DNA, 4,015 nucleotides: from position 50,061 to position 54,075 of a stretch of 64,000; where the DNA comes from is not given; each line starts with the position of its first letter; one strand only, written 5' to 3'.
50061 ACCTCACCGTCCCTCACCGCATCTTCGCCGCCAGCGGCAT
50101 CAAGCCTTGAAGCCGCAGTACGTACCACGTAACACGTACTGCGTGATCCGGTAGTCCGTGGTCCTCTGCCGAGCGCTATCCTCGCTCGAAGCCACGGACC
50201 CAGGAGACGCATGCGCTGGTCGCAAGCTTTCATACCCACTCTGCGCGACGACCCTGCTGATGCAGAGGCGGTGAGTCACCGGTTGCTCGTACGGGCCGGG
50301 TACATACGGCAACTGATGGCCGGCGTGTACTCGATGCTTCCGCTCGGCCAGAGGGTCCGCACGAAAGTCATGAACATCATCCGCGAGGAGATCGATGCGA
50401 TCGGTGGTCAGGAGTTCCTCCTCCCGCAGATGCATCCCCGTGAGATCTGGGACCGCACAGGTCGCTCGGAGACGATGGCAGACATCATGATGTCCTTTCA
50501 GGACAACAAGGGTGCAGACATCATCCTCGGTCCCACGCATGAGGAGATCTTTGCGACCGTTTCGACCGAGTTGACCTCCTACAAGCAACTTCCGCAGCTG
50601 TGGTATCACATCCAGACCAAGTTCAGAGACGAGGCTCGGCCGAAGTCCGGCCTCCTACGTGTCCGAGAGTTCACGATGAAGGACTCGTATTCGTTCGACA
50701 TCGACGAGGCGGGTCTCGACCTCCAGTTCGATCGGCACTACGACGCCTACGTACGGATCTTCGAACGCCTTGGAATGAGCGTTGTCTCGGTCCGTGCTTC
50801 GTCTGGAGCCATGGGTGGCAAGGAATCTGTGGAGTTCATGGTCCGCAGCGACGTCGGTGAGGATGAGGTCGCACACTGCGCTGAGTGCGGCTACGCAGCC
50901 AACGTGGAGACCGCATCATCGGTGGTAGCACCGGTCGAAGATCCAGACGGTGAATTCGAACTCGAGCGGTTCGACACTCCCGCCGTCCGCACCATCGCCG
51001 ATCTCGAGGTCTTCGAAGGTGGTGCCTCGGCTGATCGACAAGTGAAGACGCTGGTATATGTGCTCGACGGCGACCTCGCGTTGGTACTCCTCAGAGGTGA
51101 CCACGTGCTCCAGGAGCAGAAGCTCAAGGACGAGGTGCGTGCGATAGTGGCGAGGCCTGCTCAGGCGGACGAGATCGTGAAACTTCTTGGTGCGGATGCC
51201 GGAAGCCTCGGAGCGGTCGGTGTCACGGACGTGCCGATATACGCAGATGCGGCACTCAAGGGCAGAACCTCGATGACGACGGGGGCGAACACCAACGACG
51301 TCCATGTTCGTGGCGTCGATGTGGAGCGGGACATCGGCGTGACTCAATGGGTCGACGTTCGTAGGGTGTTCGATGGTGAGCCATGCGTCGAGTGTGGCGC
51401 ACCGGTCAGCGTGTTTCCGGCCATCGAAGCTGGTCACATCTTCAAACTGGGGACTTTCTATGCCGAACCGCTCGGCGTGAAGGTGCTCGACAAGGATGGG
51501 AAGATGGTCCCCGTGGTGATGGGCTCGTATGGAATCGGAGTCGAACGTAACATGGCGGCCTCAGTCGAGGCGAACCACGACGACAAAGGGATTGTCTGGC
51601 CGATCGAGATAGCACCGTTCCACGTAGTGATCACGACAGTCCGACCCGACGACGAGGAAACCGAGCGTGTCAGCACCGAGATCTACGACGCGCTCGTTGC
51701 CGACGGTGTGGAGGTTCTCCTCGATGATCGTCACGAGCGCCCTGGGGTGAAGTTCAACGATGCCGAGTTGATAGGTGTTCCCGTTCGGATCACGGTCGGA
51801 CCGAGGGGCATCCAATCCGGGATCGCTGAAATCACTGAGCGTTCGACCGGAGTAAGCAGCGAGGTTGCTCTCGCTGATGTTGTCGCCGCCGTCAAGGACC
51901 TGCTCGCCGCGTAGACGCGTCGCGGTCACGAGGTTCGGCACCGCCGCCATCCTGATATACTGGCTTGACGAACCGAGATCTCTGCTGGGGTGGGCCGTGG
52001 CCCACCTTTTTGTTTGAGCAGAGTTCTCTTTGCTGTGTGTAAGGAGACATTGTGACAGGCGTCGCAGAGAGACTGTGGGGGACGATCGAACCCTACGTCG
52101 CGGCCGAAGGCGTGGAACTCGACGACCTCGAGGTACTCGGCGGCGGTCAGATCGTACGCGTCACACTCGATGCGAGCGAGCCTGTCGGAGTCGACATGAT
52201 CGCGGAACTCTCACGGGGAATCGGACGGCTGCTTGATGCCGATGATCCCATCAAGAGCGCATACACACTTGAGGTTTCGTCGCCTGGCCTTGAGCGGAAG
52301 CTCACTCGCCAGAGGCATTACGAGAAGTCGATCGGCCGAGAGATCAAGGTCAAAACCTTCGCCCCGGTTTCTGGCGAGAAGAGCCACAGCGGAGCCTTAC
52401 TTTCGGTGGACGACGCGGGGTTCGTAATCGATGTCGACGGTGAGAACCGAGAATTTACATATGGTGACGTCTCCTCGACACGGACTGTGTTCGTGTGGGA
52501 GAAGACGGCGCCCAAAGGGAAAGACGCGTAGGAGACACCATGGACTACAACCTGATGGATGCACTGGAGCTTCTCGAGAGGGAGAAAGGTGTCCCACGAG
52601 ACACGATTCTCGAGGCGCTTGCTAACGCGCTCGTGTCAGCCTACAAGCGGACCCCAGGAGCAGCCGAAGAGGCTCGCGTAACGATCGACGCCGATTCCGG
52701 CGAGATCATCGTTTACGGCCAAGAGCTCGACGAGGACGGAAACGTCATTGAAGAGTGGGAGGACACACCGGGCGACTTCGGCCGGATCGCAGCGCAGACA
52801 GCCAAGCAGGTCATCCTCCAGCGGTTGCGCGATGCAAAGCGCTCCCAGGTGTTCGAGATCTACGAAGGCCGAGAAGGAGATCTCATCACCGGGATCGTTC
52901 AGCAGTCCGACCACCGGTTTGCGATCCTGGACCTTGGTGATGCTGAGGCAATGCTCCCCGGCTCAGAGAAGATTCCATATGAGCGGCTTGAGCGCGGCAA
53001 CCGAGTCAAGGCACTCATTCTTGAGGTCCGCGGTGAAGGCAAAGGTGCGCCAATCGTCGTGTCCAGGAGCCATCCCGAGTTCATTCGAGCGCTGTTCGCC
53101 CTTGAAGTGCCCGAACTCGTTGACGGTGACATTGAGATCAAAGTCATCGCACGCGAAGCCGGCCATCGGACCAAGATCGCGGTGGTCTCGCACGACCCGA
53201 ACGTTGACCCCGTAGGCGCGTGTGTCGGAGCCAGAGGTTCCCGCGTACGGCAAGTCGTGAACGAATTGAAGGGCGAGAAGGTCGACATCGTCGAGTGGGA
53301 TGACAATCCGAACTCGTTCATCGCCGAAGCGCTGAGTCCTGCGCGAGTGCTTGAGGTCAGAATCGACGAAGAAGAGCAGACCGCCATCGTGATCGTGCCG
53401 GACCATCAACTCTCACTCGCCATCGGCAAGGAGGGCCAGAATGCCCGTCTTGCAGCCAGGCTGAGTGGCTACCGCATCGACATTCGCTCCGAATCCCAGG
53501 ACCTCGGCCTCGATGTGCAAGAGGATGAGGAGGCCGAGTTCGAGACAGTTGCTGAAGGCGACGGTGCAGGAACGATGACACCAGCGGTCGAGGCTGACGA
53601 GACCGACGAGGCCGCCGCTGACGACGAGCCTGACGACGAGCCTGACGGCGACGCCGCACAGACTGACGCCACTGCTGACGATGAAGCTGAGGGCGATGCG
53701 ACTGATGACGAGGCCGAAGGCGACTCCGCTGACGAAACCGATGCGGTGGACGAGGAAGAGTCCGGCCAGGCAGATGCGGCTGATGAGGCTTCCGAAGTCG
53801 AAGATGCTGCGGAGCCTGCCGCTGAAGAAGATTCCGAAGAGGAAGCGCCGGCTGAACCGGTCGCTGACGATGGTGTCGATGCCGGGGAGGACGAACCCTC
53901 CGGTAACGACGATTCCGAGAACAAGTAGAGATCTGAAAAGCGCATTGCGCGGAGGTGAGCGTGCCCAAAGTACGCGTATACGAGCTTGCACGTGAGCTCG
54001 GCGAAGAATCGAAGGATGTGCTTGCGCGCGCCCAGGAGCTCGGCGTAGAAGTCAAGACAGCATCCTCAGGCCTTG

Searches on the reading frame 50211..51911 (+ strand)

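Call 31: search_protein_families(library=ncbifam, proteins=[window:50211-51911:+], max_evalue=1e-25)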
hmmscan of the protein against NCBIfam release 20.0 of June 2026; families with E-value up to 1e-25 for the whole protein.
window:50211-51911:+ (567 aa): 4 families
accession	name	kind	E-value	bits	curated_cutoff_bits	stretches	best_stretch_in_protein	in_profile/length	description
NF006625.0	PRK09194.1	equivalog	2.5e-205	683.6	558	1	1-561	1-558/559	proline--tRNA ligase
TIGR00409.1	proS_fam_II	equivalog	8.7e-167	556.4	306.7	1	1-561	1-565/568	proline--tRNA ligase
NF008979.1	PRK12325.1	exception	1.8e-133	445.6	550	2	1-226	1-227/437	proline--tRNA ligase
TIGR00408.1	proS_fam_I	equivalog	9.5e-35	120.4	437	0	405-565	219-381/475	proline--tRNA ligase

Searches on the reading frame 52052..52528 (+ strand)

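Call 31: search_protein_families(library=ncbifam, proteins=[window:52052-52528:+], max_evalue=1e-25)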
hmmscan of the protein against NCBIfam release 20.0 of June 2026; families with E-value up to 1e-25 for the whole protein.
window:52052-52528:+ (159 aa): 4 families
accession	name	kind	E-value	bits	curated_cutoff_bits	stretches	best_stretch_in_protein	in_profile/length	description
NF000927.0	PRK00092.1-1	equivalog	4.7e-29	101.5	162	1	3-142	3-144/151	ribosome maturation factor RimP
NF000936.0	PRK00092.4-1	equivalog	6.9e-28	97.6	205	1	11-149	6-142/142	ribosome maturation factor RimP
NF000928.0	PRK00092.1-2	equivalog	6.3e-26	91.2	163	1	3-134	4-139/158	ribosome maturation factor RimP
NF000930.0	PRK00092.2-2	equivalog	6.9e-26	91.1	150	1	5-140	6-144/179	ribosome maturation factor RimP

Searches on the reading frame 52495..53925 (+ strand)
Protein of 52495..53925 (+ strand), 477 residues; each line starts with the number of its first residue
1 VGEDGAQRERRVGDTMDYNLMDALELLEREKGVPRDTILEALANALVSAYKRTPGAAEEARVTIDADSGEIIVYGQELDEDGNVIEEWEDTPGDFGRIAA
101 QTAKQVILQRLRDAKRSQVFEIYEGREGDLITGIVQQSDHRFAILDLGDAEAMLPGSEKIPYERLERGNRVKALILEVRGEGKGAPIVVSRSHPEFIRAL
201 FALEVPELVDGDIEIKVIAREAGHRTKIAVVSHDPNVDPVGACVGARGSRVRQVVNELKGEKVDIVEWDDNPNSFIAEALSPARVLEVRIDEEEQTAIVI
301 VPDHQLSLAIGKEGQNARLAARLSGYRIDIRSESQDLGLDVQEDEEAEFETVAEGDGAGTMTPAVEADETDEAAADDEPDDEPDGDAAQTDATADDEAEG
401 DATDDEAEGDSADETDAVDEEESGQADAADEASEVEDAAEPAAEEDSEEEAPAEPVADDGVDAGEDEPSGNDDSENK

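Call 31: search_protein_families(library=ncbifam, proteins=[window:52495-53925:+], max_evalue=1e-25)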
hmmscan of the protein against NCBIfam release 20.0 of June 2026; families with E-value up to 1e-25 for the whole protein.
window:52495-53925:+ (477 aa): 3 families
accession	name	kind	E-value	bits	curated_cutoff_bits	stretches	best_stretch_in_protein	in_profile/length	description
TIGR01953.1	NusA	equivalog_domain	3.6e-106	355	253.4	1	92-335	96-340/340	transcription termination factor NusA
NF006645.0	PRK09202.4-5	equivalog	1.4e-51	175.7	532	1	102-351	131-390/540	transcription termination/antitermination protein NusA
NF006642.0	PRK09202.4-1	equivalog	1.8e-31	109.3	687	1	102-337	136-379/614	transcription termination/antitermination protein NusA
